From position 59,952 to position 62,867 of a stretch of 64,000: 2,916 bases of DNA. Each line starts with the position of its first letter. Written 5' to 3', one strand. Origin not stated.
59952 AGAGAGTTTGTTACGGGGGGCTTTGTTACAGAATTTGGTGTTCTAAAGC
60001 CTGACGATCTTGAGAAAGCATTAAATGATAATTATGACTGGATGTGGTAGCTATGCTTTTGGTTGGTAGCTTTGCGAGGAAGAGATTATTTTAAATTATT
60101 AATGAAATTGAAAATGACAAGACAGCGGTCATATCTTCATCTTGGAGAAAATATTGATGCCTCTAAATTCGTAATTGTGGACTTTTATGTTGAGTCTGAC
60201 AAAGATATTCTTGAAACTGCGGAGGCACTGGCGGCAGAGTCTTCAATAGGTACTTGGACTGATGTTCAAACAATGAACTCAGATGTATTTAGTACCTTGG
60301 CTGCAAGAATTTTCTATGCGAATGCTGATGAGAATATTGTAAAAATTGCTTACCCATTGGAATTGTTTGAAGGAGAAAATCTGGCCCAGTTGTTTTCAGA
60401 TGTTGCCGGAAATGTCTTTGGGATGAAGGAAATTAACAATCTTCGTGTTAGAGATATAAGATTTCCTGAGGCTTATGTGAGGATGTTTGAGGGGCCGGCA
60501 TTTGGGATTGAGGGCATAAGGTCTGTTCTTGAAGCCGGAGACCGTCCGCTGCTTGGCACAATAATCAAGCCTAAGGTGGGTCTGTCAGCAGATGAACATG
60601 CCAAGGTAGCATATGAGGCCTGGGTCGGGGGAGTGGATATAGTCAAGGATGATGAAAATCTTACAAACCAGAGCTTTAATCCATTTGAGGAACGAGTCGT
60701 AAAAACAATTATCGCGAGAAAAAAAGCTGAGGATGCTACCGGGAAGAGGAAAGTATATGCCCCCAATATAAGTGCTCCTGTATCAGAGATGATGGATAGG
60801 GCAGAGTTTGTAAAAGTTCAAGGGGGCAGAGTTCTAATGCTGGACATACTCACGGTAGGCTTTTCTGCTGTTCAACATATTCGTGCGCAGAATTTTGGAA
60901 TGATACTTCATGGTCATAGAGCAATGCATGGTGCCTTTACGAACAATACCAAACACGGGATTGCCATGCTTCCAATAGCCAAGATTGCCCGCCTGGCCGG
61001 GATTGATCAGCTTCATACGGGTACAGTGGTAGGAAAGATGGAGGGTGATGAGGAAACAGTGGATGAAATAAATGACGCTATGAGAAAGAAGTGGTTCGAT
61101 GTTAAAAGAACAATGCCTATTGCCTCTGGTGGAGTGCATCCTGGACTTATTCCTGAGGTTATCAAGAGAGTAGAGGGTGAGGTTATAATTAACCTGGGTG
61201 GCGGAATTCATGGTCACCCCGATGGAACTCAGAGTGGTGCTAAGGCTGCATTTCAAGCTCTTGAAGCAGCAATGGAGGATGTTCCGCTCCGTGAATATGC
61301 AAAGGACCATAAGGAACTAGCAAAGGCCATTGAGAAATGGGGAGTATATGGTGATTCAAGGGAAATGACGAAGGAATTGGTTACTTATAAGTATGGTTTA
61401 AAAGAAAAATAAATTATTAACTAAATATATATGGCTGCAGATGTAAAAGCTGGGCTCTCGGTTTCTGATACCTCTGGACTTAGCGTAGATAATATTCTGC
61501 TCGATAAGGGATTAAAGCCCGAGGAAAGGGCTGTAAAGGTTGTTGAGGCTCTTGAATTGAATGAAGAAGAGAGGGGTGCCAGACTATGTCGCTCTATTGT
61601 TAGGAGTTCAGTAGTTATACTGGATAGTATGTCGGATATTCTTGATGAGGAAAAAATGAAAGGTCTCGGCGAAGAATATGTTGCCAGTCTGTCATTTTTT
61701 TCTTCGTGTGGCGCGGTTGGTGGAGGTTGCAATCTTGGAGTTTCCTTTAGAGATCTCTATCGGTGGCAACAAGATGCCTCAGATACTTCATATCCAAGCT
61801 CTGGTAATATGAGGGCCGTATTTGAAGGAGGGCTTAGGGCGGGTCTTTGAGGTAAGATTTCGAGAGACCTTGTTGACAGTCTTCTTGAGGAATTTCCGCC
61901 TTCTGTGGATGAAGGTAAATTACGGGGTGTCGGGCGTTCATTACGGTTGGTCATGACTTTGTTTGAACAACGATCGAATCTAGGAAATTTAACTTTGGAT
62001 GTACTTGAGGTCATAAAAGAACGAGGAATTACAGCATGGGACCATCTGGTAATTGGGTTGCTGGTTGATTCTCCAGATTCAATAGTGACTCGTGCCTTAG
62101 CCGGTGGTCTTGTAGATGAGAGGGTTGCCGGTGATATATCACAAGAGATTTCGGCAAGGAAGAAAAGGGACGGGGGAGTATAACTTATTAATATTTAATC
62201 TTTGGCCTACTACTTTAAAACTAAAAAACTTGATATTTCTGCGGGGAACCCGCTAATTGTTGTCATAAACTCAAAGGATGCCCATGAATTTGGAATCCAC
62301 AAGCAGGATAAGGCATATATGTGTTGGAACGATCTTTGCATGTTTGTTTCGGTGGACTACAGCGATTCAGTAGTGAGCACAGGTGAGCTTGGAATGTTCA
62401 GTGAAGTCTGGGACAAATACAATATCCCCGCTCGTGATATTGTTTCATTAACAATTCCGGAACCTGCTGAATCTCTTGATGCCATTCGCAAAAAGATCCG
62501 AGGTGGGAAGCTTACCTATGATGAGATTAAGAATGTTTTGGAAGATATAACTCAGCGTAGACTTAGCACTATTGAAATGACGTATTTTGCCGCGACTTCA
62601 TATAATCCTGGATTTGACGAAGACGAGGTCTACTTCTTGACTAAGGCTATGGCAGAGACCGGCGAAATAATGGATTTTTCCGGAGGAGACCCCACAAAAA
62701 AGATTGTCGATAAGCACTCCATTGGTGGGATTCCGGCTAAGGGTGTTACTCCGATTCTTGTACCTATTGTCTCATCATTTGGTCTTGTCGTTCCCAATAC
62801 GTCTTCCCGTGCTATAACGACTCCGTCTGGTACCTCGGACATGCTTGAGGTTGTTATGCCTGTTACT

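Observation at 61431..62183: Unknown 250-codon reading frame, split by one in-frame TGA, between RuBisCO and AMP phosphorylase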

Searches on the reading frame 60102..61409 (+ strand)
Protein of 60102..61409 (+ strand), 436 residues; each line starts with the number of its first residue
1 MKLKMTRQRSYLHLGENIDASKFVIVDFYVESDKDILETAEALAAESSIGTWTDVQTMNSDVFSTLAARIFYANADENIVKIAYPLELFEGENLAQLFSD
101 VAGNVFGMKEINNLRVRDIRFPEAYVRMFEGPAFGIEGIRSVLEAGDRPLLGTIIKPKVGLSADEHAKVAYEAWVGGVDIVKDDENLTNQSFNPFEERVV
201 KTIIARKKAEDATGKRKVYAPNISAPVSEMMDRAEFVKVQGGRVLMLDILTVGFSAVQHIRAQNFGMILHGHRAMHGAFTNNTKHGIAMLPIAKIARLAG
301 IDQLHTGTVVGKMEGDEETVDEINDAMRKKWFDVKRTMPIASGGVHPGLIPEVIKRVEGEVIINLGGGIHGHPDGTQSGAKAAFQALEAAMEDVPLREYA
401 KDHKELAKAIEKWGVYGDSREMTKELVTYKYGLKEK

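Call 12: find_related_loci(query=window:60102-61409:+, collection=genome_contigs, flank=6000)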
Query window:60102-61409:+ (436 aa) in genome_contigs; peptide patterns used: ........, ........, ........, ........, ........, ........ (x = any residue, [..] = any of these).
600 stretches matched a pattern (row limit reached: there are more); 576 encode a relative of the query (tblastn E <= 1e-3); the best 80 are kept; 80 distinct loci.
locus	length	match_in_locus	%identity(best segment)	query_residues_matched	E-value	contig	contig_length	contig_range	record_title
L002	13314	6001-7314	68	1-435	0e+0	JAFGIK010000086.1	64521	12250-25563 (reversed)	MAG: Candidatus Dojkabacteria bacterium isolate Zod_Metabat.200 k87_10761540, whole genome shotgun sequence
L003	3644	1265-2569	57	2-433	5e-175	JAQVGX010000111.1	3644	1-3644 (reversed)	MAG: Candidatus Dojkabacteria bacterium isolate STE_192 NODE_85509_length_3644_cov_2.624680_Sandtown_E, whole genome sho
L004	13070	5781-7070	55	9-423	2e-166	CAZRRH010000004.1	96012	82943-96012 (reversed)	MAG TPA_asm: uncultured Candidatus Saccharibacteria bacterium isolate binchicken_co115_314 genome assembly, contig: NODE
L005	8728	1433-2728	61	6-433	4e-165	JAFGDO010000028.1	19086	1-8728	MAG: Candidatus Dojkabacteria bacterium isolate Zod_Metabat.1179 k87_11307787, whole genome shotgun sequence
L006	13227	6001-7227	54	24-433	1e-149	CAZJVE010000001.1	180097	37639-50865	MAG TPA_asm: uncultured archaeon isolate SRP167671_co4_118 genome assembly, contig: NODE_19_length_180097_cov_12.158191,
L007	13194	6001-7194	54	10-415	3e-149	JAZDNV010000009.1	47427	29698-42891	MAG: Candidatus Aenigmatarchaeota archaeon isolate MEGAHIT-group-0.728 k141_18346108, whole genome shotgun sequence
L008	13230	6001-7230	53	3-415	2e-148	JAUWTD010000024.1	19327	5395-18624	MAG: Candidatus Altiarchaeota archaeon isolate CSMAG_2571 CSMAG_2571_k127_5578817_length_19327_cov_88.0684, whole genome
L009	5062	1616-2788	52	24-413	9e-149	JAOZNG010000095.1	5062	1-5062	MAG: archaeon isolate GMC4.concoct.133_sub GMC4_32716_length_5062_cov_7.019573, whole genome shotgun sequence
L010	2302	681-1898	50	24-415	4e-154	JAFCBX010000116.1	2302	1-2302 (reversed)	MAG: Methanosarcinales archaeon isolate AB_1215_Bin_111 AB_1215_Bin_111.fna_scaffold_167047, whole genome shotgun sequen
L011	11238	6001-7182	54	20-413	9e-144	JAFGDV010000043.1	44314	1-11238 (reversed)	MAG: Candidatus Altiarchaeota archaeon isolate Zod_Metabat.1191 k87_13701160, whole genome shotgun sequence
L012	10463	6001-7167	55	24-414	1e-143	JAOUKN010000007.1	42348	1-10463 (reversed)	MAG: Candidatus Bathyarchaeota archaeon isolate 8_1_Jan_SF_Bin48 8_1_Jan_SF_Bin48_scaffold_344_c1, whole genome shotgun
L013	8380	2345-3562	50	24-415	3e-143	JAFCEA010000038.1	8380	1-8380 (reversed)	Candidatus Woesearchaeota archaeon isolate Meg22_1012_Bin_199 Meg22_1012_Bin_199_scaffold_45880, whole genome shotgun se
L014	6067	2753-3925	52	24-413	2e-143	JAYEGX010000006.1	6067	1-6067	MAG: Candidatus Altiarchaeota archaeon isolate MAG234 MAG234_6, whole genome shotgun sequence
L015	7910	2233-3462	53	7-415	5e-143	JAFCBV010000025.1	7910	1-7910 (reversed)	MAG: Candidatus Nanohalarchaeota archaeon isolate AB_03_Bin_104 AB_03_Bin_104_scaffold_13230, whole genome shotgun seque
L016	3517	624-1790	52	28-413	3e-147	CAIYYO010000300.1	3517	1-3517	MAG: Euryarchaeota archaeon isolate AlinenSedimentsD2_bin-1345 genome assembly, contig: bin-1345:300/321, whole genome s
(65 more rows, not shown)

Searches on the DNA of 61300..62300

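Call 21: search_rna_families(source=window, start=61300, end=62300, threshold=evalue, max_evalue=1)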
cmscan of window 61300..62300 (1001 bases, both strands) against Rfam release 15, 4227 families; matches with E-value up to 1: 0.
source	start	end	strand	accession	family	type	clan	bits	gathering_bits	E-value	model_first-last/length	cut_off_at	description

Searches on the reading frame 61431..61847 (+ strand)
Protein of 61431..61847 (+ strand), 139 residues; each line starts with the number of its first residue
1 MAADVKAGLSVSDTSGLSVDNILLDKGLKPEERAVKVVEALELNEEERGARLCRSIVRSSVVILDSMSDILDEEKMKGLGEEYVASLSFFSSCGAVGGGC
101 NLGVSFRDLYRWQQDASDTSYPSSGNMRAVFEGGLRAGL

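Call 7: search_protein_families(library=pfam, proteins=[window:61431-61847:+], max_evalue=10)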
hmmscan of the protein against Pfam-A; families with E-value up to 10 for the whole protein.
seq(139 aa): 1 family
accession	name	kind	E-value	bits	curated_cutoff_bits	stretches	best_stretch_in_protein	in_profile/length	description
PF19796.4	DUF6280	-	0.11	13.1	27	0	21-42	45-66/86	Family of unknown function (DUF6280)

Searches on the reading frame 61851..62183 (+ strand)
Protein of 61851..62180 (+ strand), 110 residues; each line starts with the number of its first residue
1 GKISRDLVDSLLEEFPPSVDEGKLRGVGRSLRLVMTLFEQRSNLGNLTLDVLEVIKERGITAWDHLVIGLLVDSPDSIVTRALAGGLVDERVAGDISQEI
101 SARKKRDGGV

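Call 7: search_protein_families(library=pfam, proteins=[window:61851-62180:+], max_evalue=10)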
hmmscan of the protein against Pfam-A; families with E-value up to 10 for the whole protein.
seq(110 aa): 1 family
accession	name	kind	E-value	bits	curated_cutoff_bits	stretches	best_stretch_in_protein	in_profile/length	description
PF19121.6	DUF5805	-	0.38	11.6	28.5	1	46-73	13-40/67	Family of unknown function (DUF5805)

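Call 36: predict_structure(protein=window:61851-62180:+)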
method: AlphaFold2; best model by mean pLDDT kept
length: 110 residues; sequences in the alignment: 1
mean_pLDDT: 78.2   pTM: 0.70
mean pLDDT of the five models: 78.2, 62.5, 44.2, 43.2, 42.9
residues with pLDDT >= 90: 0; 70-90: 87; 50-70: 20; < 50: 3
segments of 3 or more residues with pLDDT < 50: none
pLDDT, mean of each block of 10 residues (from residue 1): 65 70 84 79 78 80 82 83 85 83 71
secondary structure, 60 per line:
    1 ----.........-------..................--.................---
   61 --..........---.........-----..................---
elements in order: H5-13 H21-38 H41-57 H63-72 H76-84 H90-107

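Call 59: find_encoding_contigs(protein=window:61905-62183:+, flank=3000, max_places=10)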
Protein window:61905-62183:+ (92 aa): 1 contig read that carries it; 1 place shown.
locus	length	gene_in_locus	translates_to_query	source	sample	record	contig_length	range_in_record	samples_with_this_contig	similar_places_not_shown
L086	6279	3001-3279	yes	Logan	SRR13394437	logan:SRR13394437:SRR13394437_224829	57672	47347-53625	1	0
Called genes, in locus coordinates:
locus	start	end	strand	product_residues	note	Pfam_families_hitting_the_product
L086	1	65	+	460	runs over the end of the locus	PF00753:Lactamase_B, PF23023:Anti-Pycsar_Apyc1 (weak), PF12706:Lactamase_B_2 (weak), PF16661:Lactamase_B_6 (weak), PF10996:Beta-Casp, PF07521:RMMBL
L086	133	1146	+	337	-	PF01008:IF-2B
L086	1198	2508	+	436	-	PF02788:RuBisCO_large_N, PF00016:RuBisCO_large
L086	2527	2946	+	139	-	-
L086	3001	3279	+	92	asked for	-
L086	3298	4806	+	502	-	PF02885:Glycos_trans_3N, PF00591:Glycos_transf_3, PF07831:PYNP_C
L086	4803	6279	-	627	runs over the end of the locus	PF01841:Transglut_core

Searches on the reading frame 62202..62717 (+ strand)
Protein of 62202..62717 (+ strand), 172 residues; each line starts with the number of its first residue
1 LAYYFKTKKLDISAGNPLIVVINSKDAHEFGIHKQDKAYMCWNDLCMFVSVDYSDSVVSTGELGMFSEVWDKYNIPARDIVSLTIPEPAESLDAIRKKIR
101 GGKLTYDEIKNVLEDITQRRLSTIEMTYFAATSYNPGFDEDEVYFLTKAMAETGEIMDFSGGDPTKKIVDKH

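Call 22: find_related_loci(query=window:62202-62717:+, collection=metagenome_contigs, flank=5000)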
Query seq(172 aa) (172 aa) in metagenome_contigs; peptide patterns used: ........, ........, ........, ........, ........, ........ (x = any residue, [..] = any of these).
65 stretches matched a pattern; 3 encode a relative of the query (tblastn E <= 1e-3); 3 distinct loci.
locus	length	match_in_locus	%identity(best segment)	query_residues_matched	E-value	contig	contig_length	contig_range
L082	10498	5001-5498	37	3-172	1e-38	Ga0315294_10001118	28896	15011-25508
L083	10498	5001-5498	37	3-172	1e-38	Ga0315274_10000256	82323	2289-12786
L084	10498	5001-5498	37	3-172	1e-38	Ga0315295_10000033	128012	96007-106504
